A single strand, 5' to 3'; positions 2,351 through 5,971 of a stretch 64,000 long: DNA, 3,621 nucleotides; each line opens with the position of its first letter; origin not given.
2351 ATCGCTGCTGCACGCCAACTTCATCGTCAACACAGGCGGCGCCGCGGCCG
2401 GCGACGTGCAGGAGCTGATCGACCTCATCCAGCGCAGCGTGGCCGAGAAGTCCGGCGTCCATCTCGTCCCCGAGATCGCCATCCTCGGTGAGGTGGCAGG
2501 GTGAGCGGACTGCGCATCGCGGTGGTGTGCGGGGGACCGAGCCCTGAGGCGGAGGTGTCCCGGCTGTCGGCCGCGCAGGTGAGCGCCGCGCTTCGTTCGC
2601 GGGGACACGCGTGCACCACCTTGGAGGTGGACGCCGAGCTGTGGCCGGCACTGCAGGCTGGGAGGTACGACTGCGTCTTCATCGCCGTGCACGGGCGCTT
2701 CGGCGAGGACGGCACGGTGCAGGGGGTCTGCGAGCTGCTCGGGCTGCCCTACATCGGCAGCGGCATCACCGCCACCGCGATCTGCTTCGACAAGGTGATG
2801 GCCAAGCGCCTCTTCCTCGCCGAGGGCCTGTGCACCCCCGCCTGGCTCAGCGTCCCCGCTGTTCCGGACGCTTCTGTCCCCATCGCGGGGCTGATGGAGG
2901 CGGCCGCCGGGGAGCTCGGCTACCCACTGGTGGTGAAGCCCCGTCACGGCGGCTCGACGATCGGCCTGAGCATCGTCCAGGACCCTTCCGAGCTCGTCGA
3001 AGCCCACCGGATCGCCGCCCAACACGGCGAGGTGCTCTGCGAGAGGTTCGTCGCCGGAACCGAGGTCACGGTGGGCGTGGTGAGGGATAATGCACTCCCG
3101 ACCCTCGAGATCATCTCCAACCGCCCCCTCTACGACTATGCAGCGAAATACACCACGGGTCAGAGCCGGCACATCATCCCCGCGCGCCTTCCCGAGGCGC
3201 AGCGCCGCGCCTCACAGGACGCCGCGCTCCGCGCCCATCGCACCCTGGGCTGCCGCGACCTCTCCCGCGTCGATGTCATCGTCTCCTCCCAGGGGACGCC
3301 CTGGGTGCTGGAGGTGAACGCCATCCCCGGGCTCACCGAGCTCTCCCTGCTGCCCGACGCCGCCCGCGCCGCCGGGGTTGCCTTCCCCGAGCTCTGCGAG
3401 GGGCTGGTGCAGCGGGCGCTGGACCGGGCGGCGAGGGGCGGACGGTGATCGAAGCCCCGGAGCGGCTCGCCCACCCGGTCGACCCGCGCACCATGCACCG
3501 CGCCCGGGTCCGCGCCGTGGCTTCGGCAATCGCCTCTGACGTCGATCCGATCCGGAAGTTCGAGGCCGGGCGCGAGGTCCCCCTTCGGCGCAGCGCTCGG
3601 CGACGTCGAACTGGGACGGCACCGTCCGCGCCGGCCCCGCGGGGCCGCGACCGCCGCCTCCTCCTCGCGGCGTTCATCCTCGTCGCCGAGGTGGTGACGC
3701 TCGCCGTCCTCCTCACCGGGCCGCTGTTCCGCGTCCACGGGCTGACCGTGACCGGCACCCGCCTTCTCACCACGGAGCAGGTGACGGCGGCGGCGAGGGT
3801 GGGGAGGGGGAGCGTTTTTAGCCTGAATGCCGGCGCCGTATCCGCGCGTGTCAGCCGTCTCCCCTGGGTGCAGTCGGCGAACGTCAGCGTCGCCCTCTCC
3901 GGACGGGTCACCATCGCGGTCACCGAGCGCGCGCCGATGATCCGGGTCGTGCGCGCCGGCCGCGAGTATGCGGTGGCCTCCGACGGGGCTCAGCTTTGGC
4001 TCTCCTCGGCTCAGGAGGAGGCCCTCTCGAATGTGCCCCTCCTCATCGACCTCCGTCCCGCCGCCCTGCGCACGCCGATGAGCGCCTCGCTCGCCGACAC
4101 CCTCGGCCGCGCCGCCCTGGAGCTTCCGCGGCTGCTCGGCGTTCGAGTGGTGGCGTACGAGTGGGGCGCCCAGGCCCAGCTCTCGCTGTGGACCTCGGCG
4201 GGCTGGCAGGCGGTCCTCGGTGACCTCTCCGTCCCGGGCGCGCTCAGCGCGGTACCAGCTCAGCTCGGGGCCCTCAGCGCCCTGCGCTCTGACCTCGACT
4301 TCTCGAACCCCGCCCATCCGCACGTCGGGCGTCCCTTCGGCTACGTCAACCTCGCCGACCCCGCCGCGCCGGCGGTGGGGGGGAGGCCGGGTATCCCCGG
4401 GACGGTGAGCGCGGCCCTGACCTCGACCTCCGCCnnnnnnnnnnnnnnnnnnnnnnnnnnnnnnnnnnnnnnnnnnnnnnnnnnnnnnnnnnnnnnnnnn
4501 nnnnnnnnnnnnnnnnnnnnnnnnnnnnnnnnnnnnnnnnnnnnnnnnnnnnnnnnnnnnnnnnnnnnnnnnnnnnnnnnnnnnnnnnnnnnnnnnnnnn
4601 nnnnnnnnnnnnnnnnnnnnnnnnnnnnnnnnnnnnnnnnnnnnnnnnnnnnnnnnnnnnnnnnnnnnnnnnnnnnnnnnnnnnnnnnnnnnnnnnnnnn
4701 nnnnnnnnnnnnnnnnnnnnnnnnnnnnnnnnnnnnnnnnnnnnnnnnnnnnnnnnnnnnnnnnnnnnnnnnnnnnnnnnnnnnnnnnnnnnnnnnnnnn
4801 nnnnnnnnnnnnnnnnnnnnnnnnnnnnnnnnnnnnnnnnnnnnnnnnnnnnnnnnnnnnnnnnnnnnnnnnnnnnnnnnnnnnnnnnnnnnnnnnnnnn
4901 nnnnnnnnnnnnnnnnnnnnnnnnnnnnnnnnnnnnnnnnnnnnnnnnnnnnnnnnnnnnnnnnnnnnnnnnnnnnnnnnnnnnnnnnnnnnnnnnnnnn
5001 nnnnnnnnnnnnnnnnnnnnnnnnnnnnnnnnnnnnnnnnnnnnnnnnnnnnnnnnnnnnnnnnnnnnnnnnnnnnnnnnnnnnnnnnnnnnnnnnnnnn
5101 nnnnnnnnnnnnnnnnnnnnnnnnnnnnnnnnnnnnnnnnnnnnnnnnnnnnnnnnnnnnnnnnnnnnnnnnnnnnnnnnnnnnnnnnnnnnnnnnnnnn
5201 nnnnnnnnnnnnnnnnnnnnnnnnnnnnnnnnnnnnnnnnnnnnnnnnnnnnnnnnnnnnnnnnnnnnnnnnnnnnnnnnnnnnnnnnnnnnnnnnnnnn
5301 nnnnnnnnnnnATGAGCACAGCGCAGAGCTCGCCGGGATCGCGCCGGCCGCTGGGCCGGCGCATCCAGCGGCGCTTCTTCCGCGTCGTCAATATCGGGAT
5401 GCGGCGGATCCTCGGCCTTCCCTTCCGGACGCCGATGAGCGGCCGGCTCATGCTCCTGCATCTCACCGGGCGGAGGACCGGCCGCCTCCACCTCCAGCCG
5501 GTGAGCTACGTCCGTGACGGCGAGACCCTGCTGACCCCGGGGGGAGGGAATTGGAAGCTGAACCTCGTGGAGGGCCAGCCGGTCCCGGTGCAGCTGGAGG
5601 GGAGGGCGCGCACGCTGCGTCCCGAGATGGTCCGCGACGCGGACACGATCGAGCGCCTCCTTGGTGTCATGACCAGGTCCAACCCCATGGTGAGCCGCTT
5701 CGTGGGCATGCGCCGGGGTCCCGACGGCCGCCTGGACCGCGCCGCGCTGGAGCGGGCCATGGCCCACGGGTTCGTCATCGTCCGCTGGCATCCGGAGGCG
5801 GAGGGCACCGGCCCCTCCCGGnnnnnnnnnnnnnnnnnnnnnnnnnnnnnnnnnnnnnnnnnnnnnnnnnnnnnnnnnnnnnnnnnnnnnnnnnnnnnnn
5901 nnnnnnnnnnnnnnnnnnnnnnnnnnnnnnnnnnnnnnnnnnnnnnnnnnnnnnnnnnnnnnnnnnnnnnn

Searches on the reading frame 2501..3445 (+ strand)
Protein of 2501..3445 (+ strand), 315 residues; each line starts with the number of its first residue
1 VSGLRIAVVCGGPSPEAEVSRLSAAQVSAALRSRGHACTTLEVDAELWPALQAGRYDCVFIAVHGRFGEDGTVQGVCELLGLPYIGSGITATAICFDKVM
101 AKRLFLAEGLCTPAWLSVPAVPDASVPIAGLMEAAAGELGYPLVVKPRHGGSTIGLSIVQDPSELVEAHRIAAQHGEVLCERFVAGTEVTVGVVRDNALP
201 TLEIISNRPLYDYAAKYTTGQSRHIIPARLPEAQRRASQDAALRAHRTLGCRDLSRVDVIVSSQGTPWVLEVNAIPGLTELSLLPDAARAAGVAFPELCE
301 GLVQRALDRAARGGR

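Call 28: find_related_loci(query=window:2501-3445:+, collection=genome_contigs, flank=10000)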
Query window:2501-3445:+ (315 aa) in genome_contigs; peptide patterns used: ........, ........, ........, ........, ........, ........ (x = any residue, [..] = any of these).
599 stretches matched a pattern (row limit reached: there are more); 565 encode a relative of the query (tblastn E <= 1e-3); the best 80 are kept; 80 distinct loci.
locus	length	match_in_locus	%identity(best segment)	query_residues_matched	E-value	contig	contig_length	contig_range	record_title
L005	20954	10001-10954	77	4-307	4e-153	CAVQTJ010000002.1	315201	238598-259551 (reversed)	MAG: uncultured bacterium isolate MFD09222.bin.3.133 genome assembly, contig: contig_106288, whole genome shotgun sequen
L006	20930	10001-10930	75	4-310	2e-150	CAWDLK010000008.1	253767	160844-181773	MAG: uncultured Chloroflexia bacterium isolate MFD04492.bin.1.163 genome assembly, contig: contig_84702, whole genome sh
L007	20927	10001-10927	76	4-309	9e-150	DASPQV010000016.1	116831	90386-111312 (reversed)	MAG TPA_asm: Candidatus Binatia bacterium isolate SMAG_U12208 k141_1500192, whole genome shotgun sequence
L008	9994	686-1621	74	4-312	3e-149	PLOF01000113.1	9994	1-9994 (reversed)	MAG: Candidatus Dormiibacterota bacterium isolate fen_878 73.20120800_E1D.24_contig_7825, whole genome shotgun sequence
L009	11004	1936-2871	74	4-312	2e-145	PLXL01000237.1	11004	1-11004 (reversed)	MAG: Candidatus Dormiibacterota bacterium isolate palsa_874 73.20120700_P3D.45_contig_13298, whole genome shotgun sequen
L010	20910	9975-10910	75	4-312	6e-150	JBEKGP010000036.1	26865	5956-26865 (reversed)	MAG: Candidatus Dormibacteria bacterium isolate SPRUCE 256 SPRUCE_256_36, whole genome shotgun sequence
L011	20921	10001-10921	77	4-307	7e-145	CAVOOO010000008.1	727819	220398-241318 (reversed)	MAG: uncultured Chloroflexia bacterium isolate MFD00082.bin.2.3 genome assembly, contig: contig_4383, whole genome shotg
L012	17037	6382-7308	75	4-309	1e-144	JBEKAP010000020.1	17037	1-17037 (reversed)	MAG: Candidatus Dormibacteria bacterium isolate SPRUCE 115 SPRUCE_115_20, whole genome shotgun sequence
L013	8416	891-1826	73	4-312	4e-143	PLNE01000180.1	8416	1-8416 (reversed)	MAG: Candidatus Dormiibacterota bacterium isolate fen_879 73.20120800_E2D.47_contig_7795, whole genome shotgun sequence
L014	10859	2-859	74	27-309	1e-132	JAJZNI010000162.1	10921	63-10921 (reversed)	MAG: bacterium isolate MAS3.bin89 NODE_12480_length_10921_cov_1.762553, whole genome shotgun sequence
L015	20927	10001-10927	72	4-309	5e-131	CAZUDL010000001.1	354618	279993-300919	MAG TPA_asm: uncultured Actinomycetes bacterium isolate binchicken_co3_156 genome assembly, contig: NODE_17_length_35461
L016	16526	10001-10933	63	1-309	3e-122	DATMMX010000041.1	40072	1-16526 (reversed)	MAG TPA_asm: Candidatus Angelobacter sp. isolate SMAG_U12835 k141_199876, whole genome shotgun sequence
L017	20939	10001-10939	63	1-311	2e-120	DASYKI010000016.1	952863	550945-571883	MAG TPA_asm: Candidatus Dormiibacterota bacterium isolate SMAG_U4318 k141_1594429, whole genome shotgun sequence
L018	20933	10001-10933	62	1-309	2e-119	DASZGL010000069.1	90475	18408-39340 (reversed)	MAG TPA_asm: Candidatus Dormiibacterota bacterium isolate SMAG_U6547 k141_4688395, whole genome shotgun sequence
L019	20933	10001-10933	61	1-309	6e-114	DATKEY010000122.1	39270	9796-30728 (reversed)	MAG TPA_asm: Candidatus Dormiibacterota bacterium isolate SMAG_U14511 k141_4179255, whole genome shotgun sequence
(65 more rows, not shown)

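Call 58: search_protein_families(library=pfam, proteins=[window:2501-3445:+], max_evalue=0.001)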
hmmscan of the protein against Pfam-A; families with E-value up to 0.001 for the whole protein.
window:2501-3445:+ (315 aa): 7 families
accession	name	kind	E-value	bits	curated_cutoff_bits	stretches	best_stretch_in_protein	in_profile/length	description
PF07478.18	Dala_Dala_lig_C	-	1.6e-45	155.6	24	1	130-304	26-204/204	D-ala D-ala ligase C-terminus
PF01820.27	Dala_Dala_lig_N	-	7.8e-20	72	34.6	2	54-87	88-121/121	D-ala D-ala ligase N-terminus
PF02786.22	CPSase_L_D2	-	1.6e-09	38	19.8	1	133-274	29-178/211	Carbamoyl-phosphate synthase L chain, ATP binding domain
PF02655.19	ATP-grasp_3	-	3.4e-06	27.7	23.2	1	130-274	21-155/160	ATP-grasp domain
PF13535.11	ATP-grasp_4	-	6.5e-05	23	27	1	140-275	2-151/160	ATP-grasp domain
PF02222.28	ATP-grasp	-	0.0001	22.4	27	1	132-250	22-138/179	ATP-grasp domain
PF03133.20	TTL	-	0.00042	20.1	20.1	1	238-280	221-263/292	Tubulin-tyrosine ligase family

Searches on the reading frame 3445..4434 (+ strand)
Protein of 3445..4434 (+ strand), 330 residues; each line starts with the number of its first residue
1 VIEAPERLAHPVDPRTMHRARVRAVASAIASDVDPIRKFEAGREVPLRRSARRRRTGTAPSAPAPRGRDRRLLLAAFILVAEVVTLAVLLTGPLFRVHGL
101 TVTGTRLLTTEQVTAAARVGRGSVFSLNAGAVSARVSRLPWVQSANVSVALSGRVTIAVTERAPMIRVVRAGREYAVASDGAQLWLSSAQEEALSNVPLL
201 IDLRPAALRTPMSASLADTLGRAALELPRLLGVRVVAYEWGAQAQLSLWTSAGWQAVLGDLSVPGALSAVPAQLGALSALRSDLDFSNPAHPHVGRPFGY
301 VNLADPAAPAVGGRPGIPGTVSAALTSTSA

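Call 12: search_protein_families(library=pfam, proteins=[window:3445-4434:+], max_evalue=0.01)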
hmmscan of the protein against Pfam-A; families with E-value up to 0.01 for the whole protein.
window:3445-4434:+ (330 aa): 1 family
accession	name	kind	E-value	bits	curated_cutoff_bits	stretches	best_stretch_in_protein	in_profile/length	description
PF08478.15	POTRA_1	-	1.7e-10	41.5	23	1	96-162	2-69/69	POTRA domain, FtsQ-type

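Call 20: list_cluster_members(proteins=[P0001, window:3445-4434:+, window:5312-5821:+, window:30530-32056:+, window:6189-7073:-])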
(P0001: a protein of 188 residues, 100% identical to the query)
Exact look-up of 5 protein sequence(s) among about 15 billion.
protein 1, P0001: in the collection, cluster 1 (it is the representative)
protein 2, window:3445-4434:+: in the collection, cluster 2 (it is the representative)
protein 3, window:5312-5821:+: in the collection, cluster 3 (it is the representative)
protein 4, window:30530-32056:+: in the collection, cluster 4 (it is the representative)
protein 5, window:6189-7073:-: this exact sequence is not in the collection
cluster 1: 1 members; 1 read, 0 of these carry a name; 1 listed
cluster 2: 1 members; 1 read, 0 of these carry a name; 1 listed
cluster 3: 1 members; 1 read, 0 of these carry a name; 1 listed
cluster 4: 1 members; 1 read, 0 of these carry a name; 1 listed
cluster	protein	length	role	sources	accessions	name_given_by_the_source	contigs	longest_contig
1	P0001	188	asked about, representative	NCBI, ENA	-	-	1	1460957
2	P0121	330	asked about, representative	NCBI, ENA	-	-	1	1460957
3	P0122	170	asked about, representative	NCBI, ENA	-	-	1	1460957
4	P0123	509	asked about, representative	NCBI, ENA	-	-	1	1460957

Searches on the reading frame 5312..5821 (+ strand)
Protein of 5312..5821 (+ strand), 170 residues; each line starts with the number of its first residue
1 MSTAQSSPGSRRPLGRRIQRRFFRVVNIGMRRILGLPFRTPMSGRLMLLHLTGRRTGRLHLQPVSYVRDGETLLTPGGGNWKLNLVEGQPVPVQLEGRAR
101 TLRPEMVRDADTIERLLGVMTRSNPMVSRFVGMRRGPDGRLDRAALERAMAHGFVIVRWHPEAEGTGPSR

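Call 12: search_protein_families(library=pfam, proteins=[window:5312-5821:+], max_evalue=0.01)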
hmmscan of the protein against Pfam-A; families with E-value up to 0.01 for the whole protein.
window:5312-5821:+ (170 aa): 1 family
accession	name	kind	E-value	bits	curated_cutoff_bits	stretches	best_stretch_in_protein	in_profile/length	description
PF04075.20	F420H2_quin_red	-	5.3e-06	27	22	1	42-125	20-110/130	F420H(2)-dependent quinone reductase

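Call 13: search_protein_families(library=ncbifam, proteins=[window:5312-5821:+], max_evalue=0.01)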
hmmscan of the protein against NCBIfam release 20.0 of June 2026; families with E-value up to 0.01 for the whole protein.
window:5312-5821:+ (170 aa): 1 family
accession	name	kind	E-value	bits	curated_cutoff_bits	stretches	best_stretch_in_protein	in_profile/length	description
TIGR00026.1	hi_GC_TIGR00026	subfamily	1.6e-06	28.8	46.35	1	45-121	8-89/111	nitroreductase family deazaflavin-dependent oxidoreductase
